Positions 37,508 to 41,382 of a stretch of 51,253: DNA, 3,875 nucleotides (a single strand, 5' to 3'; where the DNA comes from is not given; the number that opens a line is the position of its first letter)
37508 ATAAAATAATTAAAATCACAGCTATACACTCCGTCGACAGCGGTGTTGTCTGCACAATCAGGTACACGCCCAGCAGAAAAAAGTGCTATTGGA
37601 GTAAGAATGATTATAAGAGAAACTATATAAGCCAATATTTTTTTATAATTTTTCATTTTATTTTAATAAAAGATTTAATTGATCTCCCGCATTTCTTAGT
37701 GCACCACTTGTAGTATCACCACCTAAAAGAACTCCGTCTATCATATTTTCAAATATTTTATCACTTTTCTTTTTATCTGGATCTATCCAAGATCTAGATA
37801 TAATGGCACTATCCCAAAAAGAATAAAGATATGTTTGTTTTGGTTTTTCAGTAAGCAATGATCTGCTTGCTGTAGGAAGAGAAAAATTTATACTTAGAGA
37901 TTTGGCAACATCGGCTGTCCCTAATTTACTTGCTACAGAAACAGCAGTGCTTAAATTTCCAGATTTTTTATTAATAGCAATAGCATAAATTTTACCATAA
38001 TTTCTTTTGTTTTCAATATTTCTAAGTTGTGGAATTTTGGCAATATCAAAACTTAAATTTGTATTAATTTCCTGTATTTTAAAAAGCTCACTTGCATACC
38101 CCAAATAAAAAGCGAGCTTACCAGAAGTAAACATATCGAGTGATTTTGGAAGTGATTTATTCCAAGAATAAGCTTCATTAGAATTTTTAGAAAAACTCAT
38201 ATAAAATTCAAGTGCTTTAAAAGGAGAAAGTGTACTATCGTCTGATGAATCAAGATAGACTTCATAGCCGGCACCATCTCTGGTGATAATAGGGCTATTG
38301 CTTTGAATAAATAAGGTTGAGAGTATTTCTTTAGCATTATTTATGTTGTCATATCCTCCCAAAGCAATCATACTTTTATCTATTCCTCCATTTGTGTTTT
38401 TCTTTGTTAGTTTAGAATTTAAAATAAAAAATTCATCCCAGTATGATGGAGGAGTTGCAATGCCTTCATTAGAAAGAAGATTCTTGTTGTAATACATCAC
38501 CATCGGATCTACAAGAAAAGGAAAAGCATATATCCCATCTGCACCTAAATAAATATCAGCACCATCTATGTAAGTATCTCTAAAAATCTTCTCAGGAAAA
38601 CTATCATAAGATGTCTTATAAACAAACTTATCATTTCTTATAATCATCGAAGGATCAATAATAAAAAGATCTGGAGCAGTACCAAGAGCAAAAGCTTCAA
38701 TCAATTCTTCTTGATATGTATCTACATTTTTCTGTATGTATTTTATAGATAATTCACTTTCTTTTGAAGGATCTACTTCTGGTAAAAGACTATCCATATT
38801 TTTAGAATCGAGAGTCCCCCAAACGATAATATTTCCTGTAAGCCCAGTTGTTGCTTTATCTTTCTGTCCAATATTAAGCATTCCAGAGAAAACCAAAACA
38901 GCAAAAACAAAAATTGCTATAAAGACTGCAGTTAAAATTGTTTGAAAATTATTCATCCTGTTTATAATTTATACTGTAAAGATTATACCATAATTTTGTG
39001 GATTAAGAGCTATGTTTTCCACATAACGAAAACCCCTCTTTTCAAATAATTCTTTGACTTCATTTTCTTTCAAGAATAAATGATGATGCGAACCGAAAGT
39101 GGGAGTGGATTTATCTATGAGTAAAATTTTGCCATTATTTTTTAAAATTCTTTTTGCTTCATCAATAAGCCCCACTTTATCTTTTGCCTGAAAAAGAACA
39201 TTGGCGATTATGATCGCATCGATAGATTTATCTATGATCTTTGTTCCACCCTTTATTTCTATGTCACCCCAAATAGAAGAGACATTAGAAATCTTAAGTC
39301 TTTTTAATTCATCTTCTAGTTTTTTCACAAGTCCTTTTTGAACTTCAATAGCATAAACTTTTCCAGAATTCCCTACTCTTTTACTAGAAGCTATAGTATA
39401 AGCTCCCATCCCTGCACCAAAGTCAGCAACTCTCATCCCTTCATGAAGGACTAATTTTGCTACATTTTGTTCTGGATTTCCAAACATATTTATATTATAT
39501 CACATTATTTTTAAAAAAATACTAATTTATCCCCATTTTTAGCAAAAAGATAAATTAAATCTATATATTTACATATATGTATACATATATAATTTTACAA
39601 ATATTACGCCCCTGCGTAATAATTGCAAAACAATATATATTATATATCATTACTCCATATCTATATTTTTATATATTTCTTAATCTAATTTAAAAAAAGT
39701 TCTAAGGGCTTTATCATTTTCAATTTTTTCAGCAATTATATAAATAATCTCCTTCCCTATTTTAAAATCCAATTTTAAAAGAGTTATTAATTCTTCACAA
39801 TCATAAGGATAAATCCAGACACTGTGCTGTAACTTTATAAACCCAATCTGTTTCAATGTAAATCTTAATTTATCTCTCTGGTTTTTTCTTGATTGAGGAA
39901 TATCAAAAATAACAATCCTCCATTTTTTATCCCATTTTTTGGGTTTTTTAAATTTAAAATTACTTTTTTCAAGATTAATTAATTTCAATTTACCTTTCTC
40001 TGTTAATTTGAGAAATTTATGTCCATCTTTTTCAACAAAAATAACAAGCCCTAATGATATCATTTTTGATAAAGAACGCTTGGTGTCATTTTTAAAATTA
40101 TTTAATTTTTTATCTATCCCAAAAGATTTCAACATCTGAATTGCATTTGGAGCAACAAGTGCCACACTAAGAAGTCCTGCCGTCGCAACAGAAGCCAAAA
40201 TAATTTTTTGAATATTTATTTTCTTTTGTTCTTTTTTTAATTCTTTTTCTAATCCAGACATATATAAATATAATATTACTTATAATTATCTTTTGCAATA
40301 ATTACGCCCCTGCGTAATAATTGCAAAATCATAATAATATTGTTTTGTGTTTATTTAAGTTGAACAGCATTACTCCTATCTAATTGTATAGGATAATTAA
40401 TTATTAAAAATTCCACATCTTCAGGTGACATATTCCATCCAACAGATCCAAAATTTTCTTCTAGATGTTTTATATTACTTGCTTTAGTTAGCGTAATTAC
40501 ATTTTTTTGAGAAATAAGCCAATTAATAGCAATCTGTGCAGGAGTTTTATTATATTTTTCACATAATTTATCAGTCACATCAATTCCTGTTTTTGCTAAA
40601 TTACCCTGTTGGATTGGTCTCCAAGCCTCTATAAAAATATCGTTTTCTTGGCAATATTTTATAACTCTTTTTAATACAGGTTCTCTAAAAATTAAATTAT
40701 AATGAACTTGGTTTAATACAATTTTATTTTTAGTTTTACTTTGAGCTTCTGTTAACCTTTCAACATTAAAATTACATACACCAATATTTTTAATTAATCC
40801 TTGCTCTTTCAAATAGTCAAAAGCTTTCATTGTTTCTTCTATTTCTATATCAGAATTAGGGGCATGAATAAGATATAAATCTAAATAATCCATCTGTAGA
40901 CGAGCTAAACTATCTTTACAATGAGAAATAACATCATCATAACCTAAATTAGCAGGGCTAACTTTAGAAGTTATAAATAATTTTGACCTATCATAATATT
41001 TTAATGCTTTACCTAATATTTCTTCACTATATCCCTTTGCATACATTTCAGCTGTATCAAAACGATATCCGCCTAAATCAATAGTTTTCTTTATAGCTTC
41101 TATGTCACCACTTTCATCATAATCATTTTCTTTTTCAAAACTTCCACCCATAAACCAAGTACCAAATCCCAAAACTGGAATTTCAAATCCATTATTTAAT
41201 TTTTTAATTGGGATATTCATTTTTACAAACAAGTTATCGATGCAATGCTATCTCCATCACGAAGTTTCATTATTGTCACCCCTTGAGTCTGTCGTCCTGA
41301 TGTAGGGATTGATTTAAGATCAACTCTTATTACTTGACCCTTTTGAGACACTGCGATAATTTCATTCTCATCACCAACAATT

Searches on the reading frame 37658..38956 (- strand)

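Call 70: search_protein_families(library=pfam, proteins=[window:37658-38956:-], max_evalue=0.001)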
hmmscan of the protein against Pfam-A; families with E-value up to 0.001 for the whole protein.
window:37658-38956:- (432 aa): 2 families
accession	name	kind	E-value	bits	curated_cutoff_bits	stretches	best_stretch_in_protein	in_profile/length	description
PF01547.30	SBP_bac_1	-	9.3e-19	69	26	1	71-335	26-290/307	Bacterial extracellular solute-binding protein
PF13416.11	SBP_bac_8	-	4.3e-14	53.4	27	1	69-340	12-238/279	Bacterial extracellular solute-binding protein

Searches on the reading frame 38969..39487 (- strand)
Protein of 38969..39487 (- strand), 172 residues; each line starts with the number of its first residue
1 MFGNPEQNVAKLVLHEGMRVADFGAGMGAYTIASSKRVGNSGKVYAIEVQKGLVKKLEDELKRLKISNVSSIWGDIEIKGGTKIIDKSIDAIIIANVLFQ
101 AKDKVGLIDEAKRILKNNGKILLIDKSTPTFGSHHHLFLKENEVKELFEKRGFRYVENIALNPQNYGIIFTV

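Call 70: search_protein_families(library=pfam, proteins=[window:38969-39487:-], max_evalue=0.001)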
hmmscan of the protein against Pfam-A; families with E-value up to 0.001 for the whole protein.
window:38969-39487:- (172 aa): 14 families
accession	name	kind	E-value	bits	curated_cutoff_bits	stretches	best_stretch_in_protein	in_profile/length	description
PF13847.12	Methyltransf_31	-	2e-14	53.9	27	1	15-133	2-114/145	Methyltransferase domain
PF08241.18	Methyltransf_11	-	3.8e-10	40.7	21.2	1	22-122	2-94/95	Methyltransferase domain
PF13649.12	Methyltransf_25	-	1e-09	39.4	27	1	20-119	1-97/97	Methyltransferase domain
PF01209.24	Ubie_methyltran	-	6.3e-09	36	20.1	1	15-131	46-159/233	ubiE/COQ5 methyltransferase family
PF01135.25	PCMT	-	2.6e-08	34.3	20.3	1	12-75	69-132/210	Protein-L-isoaspartate(D-aspartate) O-methyltransferase (PCMT)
PF01269.23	Fibrillarin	-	4.3e-08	33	27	1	8-165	63-215/227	Fibrillarin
PF05175.20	MTS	-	4.9e-07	30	23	1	16-129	31-144/170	Methyltransferase small domain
PF08242.18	Methyltransf_12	-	2e-06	28.9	30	1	22-121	2-98/98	Methyltransferase domain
PF02475.24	TRM5-TYW2_MTfase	-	7.6e-06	26.4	28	1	9-121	30-133/164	TRM5/TYW2 methyltransferase domain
PF01728.25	FtsJ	-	1.9e-05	25.1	24.1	1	14-86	19-85/181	FtsJ-like methyltransferase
PF08704.16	GCD14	-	0.00017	21.8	26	1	10-94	34-119/247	tRNA methyltransferase complex GCD14 subunit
PF13489.12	Methyltransf_23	-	0.00019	21.6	27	0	7-127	11-120/164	Methyltransferase domain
PF06325.19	PrmA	-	0.00061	19.8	22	1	14-122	159-257/296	Ribosomal protein L11 methyltransferase (PrmA)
PF02390.23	Methyltransf_4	-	0.00076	19.4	24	0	20-88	5-67/173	Putative methyltransferase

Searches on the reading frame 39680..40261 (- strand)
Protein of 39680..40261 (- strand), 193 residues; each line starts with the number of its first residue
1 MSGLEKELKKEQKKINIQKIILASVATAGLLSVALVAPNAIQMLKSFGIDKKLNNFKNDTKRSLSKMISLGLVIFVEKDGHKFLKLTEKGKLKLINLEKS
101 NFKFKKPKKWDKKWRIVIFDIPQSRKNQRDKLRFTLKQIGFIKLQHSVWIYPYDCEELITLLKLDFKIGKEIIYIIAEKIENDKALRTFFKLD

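Call 71: search_protein_families(library=pfam, proteins=[window:39680-40261:-], max_evalue=0.001)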
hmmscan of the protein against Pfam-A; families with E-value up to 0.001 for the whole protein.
window:39680-40261:- (193 aa): 2 families
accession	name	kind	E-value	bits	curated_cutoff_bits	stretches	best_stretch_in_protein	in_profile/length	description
PF20803.2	PaaX_M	-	1.2e-22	80.2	24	1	108-182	2-76/83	PaaX protein central Cas2-like domain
PF09827.14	CRISPR_Cas2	-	0.00066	20.3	23.8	0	114-160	2-45/74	CRISPR associated protein Cas2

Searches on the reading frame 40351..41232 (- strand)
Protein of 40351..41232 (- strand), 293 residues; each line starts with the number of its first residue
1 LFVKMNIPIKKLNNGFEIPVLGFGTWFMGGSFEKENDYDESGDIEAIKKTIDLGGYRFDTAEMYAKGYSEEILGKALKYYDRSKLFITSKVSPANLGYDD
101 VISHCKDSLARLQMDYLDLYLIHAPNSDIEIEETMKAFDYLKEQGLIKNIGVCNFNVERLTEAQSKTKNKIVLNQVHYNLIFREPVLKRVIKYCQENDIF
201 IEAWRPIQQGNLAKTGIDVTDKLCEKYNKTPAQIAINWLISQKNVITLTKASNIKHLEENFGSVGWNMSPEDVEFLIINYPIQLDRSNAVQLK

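Call 71: search_protein_families(library=pfam, proteins=[window:40351-41232:-], max_evalue=0.001)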
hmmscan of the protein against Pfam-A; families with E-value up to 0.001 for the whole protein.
window:40351-41232:- (293 aa): 1 family
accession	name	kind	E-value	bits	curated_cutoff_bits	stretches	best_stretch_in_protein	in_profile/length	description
PF00248.27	Aldo_ket_red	-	8.5e-58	196.2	24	1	21-274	2-284/291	Aldo/keto reductase family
